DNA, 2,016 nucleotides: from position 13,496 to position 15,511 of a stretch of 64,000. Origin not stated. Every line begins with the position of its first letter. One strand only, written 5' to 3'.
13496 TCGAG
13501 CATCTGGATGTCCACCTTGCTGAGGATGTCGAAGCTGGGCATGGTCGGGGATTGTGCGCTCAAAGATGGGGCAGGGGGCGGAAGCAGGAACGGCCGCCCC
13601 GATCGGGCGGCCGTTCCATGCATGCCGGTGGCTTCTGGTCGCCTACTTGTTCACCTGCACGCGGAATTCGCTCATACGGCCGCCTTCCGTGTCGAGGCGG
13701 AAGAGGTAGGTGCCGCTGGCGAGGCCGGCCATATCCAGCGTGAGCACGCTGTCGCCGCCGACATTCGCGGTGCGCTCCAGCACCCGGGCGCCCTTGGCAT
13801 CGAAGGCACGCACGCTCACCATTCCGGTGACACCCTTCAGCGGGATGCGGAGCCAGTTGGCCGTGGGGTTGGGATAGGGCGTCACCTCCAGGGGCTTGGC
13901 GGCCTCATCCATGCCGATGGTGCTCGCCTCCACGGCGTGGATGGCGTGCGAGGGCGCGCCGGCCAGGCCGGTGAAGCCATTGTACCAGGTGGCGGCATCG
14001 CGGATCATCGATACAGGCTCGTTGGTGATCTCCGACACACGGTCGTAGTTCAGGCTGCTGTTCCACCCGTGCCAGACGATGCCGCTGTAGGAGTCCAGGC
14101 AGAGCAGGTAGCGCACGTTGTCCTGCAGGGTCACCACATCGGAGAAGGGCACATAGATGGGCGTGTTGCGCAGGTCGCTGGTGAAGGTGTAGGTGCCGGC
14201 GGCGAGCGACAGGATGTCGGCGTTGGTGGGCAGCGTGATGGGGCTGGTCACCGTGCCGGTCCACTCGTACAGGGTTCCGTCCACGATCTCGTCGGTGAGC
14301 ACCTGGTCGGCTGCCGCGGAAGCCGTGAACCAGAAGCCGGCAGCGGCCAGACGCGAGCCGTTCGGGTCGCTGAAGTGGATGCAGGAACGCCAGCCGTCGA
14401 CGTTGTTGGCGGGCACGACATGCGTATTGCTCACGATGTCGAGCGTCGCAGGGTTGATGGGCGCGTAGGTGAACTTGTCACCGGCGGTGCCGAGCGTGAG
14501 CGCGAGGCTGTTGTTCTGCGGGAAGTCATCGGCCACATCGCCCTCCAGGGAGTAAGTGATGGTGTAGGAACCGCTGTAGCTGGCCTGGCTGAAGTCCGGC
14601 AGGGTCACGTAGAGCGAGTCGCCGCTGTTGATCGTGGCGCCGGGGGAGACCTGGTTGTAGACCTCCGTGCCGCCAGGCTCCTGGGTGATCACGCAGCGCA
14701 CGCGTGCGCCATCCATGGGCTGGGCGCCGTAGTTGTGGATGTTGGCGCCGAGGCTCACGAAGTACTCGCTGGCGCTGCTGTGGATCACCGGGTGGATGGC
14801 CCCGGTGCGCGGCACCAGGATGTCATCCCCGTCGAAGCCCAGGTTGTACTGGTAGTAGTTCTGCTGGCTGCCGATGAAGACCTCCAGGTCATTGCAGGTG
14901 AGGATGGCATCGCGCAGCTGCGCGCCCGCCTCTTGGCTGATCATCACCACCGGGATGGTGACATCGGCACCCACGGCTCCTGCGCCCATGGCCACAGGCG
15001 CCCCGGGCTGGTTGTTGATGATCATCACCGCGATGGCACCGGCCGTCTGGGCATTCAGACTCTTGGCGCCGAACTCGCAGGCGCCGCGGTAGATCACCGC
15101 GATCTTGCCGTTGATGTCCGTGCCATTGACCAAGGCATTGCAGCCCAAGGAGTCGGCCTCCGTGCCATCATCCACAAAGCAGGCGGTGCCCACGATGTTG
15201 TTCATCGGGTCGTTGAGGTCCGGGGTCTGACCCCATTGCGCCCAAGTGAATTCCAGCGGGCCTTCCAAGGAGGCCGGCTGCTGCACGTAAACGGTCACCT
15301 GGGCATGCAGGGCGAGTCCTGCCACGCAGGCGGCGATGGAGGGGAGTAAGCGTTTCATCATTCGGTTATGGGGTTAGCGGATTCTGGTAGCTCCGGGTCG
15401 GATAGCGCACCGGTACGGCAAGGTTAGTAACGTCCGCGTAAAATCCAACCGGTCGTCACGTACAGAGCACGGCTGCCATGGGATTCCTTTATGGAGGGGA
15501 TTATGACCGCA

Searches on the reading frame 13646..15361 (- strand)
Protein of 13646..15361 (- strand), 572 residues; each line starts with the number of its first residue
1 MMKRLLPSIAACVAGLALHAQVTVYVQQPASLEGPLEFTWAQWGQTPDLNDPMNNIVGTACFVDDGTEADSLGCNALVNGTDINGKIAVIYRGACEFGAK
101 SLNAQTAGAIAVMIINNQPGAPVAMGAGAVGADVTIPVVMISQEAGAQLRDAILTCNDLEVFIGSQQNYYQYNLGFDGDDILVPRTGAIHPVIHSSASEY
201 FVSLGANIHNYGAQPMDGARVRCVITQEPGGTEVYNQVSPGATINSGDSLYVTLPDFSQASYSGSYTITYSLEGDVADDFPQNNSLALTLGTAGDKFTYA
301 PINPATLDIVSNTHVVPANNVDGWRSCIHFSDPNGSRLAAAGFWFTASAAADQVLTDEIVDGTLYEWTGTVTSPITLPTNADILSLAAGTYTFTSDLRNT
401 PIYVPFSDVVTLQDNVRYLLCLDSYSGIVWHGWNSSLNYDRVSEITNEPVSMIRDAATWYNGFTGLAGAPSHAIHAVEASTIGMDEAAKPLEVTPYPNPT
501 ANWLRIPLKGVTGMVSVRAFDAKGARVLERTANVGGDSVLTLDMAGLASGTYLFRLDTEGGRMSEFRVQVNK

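Call 84: search_protein_families(library=pfam, proteins=[window:13646-15361:-], max_evalue=0.01)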
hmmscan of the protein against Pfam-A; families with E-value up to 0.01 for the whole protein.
window:13646-15361:- (572 aa): 2 families
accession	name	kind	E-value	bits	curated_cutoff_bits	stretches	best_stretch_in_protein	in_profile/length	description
PF02225.27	PA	-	3.5e-18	65.9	23.9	1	58-149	10-95/95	PA domain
PF18962.6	Por_Secre_tail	-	1.4e-06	28.9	27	1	496-562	2-68/75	Secretion system C-terminal sorting domain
